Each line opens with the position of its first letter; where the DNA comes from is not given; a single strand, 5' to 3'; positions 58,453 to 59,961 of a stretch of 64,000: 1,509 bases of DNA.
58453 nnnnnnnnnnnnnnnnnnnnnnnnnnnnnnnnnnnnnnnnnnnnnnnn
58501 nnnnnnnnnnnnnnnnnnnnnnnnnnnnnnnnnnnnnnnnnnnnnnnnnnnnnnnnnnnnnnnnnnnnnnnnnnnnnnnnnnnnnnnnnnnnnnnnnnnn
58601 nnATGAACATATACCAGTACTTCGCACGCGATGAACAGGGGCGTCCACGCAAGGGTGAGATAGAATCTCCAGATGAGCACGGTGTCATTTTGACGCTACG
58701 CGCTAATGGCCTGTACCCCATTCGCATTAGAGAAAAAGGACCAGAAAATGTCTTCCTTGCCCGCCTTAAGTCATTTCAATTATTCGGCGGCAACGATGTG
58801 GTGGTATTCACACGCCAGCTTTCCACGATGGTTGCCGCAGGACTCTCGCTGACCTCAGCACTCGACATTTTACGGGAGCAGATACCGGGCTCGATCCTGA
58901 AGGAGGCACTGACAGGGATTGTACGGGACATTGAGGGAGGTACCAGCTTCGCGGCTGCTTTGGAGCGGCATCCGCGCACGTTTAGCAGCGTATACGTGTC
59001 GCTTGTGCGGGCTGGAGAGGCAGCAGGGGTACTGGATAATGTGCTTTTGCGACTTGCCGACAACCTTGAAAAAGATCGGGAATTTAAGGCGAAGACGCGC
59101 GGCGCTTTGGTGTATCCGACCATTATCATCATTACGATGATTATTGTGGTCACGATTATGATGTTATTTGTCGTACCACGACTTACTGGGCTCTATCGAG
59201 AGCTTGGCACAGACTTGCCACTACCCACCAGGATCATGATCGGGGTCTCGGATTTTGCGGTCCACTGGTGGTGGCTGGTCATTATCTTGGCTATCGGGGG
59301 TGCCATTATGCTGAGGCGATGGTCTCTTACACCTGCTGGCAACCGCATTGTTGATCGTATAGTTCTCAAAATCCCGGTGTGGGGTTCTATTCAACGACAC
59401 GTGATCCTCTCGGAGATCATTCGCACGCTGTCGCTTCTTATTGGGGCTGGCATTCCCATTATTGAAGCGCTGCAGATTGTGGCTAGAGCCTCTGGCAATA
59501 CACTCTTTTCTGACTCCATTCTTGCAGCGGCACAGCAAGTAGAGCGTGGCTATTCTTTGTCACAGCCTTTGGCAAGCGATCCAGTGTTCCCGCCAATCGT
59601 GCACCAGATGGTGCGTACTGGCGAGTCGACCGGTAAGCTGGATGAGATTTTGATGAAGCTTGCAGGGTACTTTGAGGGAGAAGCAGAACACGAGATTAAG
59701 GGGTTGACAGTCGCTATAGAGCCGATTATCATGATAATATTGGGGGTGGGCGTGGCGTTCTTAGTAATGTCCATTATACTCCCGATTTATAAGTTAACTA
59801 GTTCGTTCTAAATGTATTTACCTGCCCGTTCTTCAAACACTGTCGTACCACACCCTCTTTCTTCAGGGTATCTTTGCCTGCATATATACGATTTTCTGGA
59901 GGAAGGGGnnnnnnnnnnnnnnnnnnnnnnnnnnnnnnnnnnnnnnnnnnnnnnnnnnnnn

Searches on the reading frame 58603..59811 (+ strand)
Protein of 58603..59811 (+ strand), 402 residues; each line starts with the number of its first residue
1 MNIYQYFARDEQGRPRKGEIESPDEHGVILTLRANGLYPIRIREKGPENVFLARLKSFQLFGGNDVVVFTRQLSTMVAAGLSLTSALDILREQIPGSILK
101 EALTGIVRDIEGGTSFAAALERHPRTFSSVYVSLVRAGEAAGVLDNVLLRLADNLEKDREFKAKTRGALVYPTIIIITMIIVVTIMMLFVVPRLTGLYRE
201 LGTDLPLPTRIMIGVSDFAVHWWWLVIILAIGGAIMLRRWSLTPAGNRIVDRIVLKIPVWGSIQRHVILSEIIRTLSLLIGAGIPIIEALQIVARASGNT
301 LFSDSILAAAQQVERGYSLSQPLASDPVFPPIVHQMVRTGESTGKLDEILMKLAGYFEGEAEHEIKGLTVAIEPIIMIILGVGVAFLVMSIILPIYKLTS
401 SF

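Call 7: search_protein_families(library=pfam, proteins=[window:58603-59811:+], max_evalue=0.01)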
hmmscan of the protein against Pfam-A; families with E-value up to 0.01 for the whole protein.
window:58603-59811:+ (402 aa): 3 families
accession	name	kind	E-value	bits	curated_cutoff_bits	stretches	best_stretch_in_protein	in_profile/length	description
PF00482.28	T2SSF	-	3.9e-64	214.7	25.2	2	69-192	1-125/125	Type II secretion system (T2SS), protein F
PF13038.11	DUF3899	-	0.00068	20.4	23.4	0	155-188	54-87/88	Domain of unknown function (DUF3899)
PF20990.2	DUF2207_C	-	0.0087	16.2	33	0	145-253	108-203/247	Predicted membrane protein (DUF2207) C-terminal domain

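Call 18: find_related_loci(query=window:58603-59811:+, collection=genome_contigs, flank=10000)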
Query window:58603-59811:+ (402 aa) in genome_contigs; peptide patterns used: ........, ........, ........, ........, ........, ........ (x = any residue, [..] = any of these).
91 stretches matched a pattern; 32 encode a relative of the query (tblastn E <= 1e-3); 32 distinct loci.
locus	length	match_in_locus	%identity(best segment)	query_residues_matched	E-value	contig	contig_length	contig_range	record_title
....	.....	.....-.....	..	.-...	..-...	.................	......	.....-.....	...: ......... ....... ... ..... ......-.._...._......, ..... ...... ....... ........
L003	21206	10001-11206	52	1-402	1e-130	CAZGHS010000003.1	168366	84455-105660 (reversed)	MAG TPA_asm: uncultured Gammaproteobacteria bacterium isolate SRP286056_co1_760 genome assembly, contig: NODE_49_length_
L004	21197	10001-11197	51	4-402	3e-130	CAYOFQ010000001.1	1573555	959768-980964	MAG TPA_asm: uncultured Gammaproteobacteria bacterium isolate SRP342105_co1_162 genome assembly, contig: NODE_1_length_1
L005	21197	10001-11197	51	4-402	5e-129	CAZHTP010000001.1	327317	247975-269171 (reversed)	MAG TPA_asm: uncultured Gammaproteobacteria bacterium isolate SRP192515_co2_50 genome assembly, contig: NODE_8_length_32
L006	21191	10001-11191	49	4-402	6e-124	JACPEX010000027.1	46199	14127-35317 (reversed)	MAG: Candidatus Daviesbacteria bacterium isolate NC_groundwater_346_Ag_B-0.1um_38_13 GD18-4_B1_scaffold_981059, whole ge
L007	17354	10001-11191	50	4-402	4e-118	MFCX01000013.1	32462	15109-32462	MAG: Candidatus Daviesbacteria bacterium RIFCSPHIGHO2_02_FULL_39_12 rifcsphigho2_02_scaffold_1710, whole genome shotgun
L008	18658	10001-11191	49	4-402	4e-117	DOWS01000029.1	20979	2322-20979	MAG TPA_asm: Candidatus Daviesbacteria bacterium isolate UBA9644 contig_54401, whole genome shotgun sequence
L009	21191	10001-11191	49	4-402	1e-116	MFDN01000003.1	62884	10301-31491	MAG: Candidatus Daviesbacteria bacterium RIFCSPLOWO2_01_FULL_39_23 rifcsplowo2_01_scaffold_1207, whole genome shotgun se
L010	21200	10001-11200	49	1-402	1e-116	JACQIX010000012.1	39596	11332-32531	MAG: Candidatus Daviesbacteria bacterium isolate NC_groundwater_1136_Ag_S-0.1um_38_183 S_p1_S3_coassembly_k141_441195, w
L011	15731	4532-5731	50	1-402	4e-116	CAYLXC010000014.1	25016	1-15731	MAG TPA_asm: uncultured Gammaproteobacteria bacterium isolate SRP178908_co2_35 genome assembly, contig: NODE_687_length_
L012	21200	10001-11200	48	1-402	5e-112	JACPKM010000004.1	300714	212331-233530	MAG: Candidatus Daviesbacteria bacterium isolate NC_groundwater_494_Ag_S-0.1um_37_28 S35_SO-1_scaffold_153288, whole gen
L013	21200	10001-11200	48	1-402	6e-112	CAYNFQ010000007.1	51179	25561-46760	MAG TPA_asm: uncultured Gammaproteobacteria bacterium isolate binchicken_co110_279 genome assembly, contig: NODE_1619_le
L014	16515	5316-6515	50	1-402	2e-111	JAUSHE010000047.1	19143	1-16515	MAG: Candidatus Daviesbacteria bacterium isolate E14_metabat.bin.170_sub E14_k141_1131672, whole genome shotgun sequence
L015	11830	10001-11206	44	1-402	1e-109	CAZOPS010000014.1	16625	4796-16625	MAG TPA_asm: uncultured Candidatus Saccharibacteria bacterium isolate SRP141376_co2_359 genome assembly, contig: NODE_70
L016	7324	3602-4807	43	1-402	4e-108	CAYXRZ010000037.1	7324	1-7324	MAG TPA_asm: uncultured Candidatus Saccharibacteria bacterium isolate SRP332253_co2_158 genome assembly, contig: NODE_10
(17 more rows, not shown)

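Call 32: find_related_loci(query=window:58603-59811:+, collection=metagenome_contigs, flank=10000)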
Query window:58603-59811:+ (402 aa) in metagenome_contigs; peptide patterns used: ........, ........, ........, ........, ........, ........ (x = any residue, [..] = any of these).
139 stretches matched a pattern; 37 encode a relative of the query (tblastn E <= 1e-3); 37 distinct loci.
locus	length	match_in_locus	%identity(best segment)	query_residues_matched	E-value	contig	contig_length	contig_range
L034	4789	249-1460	50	1-402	2e-129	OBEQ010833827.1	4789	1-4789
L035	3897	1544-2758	50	1-402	6e-127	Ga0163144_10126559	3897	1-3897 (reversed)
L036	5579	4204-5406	48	1-400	5e-123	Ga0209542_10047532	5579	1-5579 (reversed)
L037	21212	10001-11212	50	1-402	1e-122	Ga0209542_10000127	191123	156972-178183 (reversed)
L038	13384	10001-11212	50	1-402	1e-122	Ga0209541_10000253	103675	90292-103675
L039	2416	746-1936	50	4-402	3e-127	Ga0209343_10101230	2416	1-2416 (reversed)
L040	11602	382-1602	52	1-402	9e-119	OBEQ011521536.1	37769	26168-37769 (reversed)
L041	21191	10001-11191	50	4-402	3e-118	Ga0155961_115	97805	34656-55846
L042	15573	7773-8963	49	4-402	3e-117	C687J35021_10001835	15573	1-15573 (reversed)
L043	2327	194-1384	49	4-402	1e-123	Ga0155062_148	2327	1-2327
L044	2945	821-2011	49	4-402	2e-121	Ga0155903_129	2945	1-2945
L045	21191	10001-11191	49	4-402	3e-117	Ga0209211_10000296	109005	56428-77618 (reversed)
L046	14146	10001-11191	49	4-402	1e-116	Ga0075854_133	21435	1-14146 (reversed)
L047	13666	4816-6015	49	1-402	3e-111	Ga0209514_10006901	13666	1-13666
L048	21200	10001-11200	49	1-402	3e-111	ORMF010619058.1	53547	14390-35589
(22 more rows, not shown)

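Call 71: list_cluster_members(proteins=[P0108, P0001, window:58603-59811:+])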
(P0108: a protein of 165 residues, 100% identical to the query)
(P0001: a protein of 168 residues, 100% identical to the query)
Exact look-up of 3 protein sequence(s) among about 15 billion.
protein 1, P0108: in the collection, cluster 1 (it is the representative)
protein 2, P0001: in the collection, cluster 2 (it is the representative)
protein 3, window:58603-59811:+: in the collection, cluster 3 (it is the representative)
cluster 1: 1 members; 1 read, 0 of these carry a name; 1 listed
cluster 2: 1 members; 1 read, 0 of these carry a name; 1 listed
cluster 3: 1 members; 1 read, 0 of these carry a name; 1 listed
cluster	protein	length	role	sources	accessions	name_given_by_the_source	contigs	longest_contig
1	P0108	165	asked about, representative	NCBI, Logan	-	-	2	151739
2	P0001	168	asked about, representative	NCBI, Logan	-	-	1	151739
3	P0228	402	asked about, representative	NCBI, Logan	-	-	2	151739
